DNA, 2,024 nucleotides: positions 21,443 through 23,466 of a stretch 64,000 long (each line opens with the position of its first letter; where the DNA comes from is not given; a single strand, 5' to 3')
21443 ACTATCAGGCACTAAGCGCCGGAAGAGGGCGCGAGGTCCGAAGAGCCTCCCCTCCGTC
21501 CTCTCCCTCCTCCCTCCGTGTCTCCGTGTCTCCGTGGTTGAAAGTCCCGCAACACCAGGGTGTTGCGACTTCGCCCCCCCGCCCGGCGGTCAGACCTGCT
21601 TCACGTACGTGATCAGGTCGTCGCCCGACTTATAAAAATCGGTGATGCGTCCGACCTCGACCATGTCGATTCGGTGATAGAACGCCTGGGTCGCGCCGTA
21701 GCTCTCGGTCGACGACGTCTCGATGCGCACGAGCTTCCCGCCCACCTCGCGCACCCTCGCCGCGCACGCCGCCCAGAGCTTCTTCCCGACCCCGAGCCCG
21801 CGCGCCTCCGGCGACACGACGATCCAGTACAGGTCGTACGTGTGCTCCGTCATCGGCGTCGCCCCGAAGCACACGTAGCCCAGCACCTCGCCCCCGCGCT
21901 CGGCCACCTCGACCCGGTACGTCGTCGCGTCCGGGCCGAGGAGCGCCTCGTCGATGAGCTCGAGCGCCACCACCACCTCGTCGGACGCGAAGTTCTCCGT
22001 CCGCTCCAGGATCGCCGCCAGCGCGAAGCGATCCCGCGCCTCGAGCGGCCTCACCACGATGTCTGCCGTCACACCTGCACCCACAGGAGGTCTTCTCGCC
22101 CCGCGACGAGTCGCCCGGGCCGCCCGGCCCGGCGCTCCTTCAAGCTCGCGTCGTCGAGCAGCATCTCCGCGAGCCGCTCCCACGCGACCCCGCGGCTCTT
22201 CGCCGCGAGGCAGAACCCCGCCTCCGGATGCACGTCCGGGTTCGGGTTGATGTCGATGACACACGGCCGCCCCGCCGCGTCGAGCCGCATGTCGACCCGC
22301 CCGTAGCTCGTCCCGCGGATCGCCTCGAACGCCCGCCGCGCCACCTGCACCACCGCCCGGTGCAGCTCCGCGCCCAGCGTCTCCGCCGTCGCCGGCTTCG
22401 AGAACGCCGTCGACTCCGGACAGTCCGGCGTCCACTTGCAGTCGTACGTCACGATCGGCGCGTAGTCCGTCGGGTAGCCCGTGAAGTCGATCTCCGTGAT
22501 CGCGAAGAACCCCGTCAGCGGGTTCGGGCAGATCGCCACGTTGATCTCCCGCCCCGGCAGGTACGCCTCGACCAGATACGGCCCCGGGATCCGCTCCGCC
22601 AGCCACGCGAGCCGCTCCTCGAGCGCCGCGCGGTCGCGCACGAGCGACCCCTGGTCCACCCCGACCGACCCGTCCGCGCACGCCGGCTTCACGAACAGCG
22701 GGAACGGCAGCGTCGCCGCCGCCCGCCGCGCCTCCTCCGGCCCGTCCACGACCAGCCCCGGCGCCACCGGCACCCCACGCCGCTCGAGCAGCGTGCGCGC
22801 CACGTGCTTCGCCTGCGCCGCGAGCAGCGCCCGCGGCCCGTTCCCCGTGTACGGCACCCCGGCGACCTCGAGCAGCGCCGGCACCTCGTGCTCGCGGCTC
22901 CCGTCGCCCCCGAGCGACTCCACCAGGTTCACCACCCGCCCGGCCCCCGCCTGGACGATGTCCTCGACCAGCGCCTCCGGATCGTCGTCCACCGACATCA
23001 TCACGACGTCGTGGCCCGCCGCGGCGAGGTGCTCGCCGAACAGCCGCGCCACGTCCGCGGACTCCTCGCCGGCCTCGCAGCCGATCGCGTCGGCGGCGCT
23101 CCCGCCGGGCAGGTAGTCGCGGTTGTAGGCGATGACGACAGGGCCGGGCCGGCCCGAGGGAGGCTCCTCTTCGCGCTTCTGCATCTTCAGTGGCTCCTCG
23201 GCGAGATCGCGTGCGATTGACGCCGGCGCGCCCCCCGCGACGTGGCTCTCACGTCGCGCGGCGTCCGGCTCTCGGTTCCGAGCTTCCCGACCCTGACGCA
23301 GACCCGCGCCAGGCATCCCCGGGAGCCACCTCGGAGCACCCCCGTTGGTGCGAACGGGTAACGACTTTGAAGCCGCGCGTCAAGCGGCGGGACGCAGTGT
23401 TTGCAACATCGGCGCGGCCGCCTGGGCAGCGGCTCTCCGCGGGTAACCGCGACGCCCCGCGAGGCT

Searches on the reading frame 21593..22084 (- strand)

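Call 13: search_protein_families(library=pfam, proteins=[window:21593-22084:-], max_evalue=0.001)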
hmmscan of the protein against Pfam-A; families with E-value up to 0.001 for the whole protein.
window:21593-22084:- (164 aa): 4 families
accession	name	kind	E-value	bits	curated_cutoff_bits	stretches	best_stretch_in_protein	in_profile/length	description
PF00583.31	Acetyltransf_1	-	2e-12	47.8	20.7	1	48-138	28-113/116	Acetyltransferase (GNAT) family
PF13508.13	Acetyltransf_7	-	5.7e-11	43.1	27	1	58-138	5-79/84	Acetyltransferase (GNAT) domain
PF13673.13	Acetyltransf_10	-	1.6e-08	35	23.6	1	54-147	29-113/128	Acetyltransferase (GNAT) domain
PF14542.12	Acetyltransf_CG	-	0.00036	21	30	1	67-119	11-61/80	GCN5-related N-acetyl-transferase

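Call 37: search_protein_families(library=ncbifam, proteins=[window:21593-22084:-], max_evalue=0.001)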
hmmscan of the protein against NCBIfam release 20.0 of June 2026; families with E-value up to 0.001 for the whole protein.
window:21593-22084:- (164 aa): 5 families
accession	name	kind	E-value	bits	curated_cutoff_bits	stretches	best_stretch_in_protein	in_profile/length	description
TIGR01575.1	rimI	equivalog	2e-10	40.9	86.4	1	59-155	35-126/132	ribosomal protein S18-alanine N-acetyltransferase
TIGR02406.1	ectoine_EctA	equivalog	8.4e-05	22.6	120.6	1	60-140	44-122/157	diaminobutyrate acetyltransferase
NF041716.1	HxA_phane_GNAT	equivalog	0.00027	20.9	250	1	9-144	2-143/152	cyclophane-containing RiPP N-acetyltransferase HaaN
NF007530.0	PRK10146.1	equivalog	0.00047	20.4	142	1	56-126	47-120/144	aminoalkylphosphonate N-acetyltransferase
NF002959.0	PRK03624.1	equivalog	0.00062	19.5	124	1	60-143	53-131/147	GNAT family acetyltransferase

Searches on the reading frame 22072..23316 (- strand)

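Call 13: search_protein_families(library=pfam, proteins=[window:22072-23316:-], max_evalue=0.001)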
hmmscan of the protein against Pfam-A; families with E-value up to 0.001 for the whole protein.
window:22072-23316:- (415 aa): 2 families
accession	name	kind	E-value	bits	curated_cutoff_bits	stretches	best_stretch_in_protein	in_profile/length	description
PF07478.18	Dala_Dala_lig_C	-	8.5e-19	68.3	24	1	195-387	20-203/204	D-ala D-ala ligase C-terminus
PF02786.22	CPSase_L_D2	-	0.0001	22.3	19.8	0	170-235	2-66/211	Carbamoyl-phosphate synthase L chain, ATP binding domain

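Call 37: search_protein_families(library=ncbifam, proteins=[window:22072-23184:-], max_evalue=0.001)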
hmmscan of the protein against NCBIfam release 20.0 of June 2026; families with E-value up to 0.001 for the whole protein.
window:22072-23184:- (371 aa): 34 families (the best 25 are shown)
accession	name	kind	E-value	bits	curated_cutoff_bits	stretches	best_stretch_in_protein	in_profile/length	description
NF002378.0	PRK01372.1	subfamily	4.2e-29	101.2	243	1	51-348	32-303/305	D-alanine--D-alanine ligase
TIGR01205.1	D_ala_D_alaTIGR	subfamily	6.7e-25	87.7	245.65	1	88-346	69-317/318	D-alanine--D-alanine ligase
NF002528.0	PRK01966.1-4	subfamily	8.3e-22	77.5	262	1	101-348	117-360/366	D-alanine--D-alanine ligase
NF002527.0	PRK01966.1-3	equivalog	5e-15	55.5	310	1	100-320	93-302/332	D-alanine--D-alanine ligase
NF002525.0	PRK01966.1-1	equivalog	7.8e-14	51.4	457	1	90-343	109-347/364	D-alanine--D-alanine ligase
NF002526.0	PRK01966.1-2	equivalog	8.5e-13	47.9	449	1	93-347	103-348/362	D-alanine--D-alanine ligase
NF000091.3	D_ala_D_ser_VanG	exception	9.6e-13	47.7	495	1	96-344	106-341/344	D-alanine--D-serine ligase VanG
NF011169.0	PRK14571.1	equivalog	3.7e-11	42.9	404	1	53-350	28-299/300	D-alanyl-alanine synthetase A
NF011170.0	PRK14572.1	equivalog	1.4e-10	40.9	489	1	91-343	97-342/351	D-alanyl-alanine synthetase A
NF011171.0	PRK14573.1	equivalog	2.6e-10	38.8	1015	1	93-346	536-786/809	bifunctional UDP-N-acetylmuramate--L-alanine ligase/D-alanine--D-alanine ligase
NF002529.0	PRK01966.1-5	equivalog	9.9e-10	37.9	472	1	76-346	82-336/348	D-alanine--D-alanine ligase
NF000374.1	D_ala_D_lac_VanO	exception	9e-09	34.8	750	1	91-318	98-312/346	D-alanine--(R)-lactate ligase VanO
NF000206.1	D_ala_D_lac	equivalog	1.6e-08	34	550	1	91-328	98-322/342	D-alanine--(R)-lactate ligase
TIGR00768.1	rimK_fam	subfamily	5.4e-08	32.5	143.4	1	94-192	57-151/276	RimK family alpha-L-glutamate ligase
NF012217.1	D_ala_D_lac_VanA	exception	7.9e-08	31.9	775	1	91-341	98-335/343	D-alanine--(R)-lactate ligase VanA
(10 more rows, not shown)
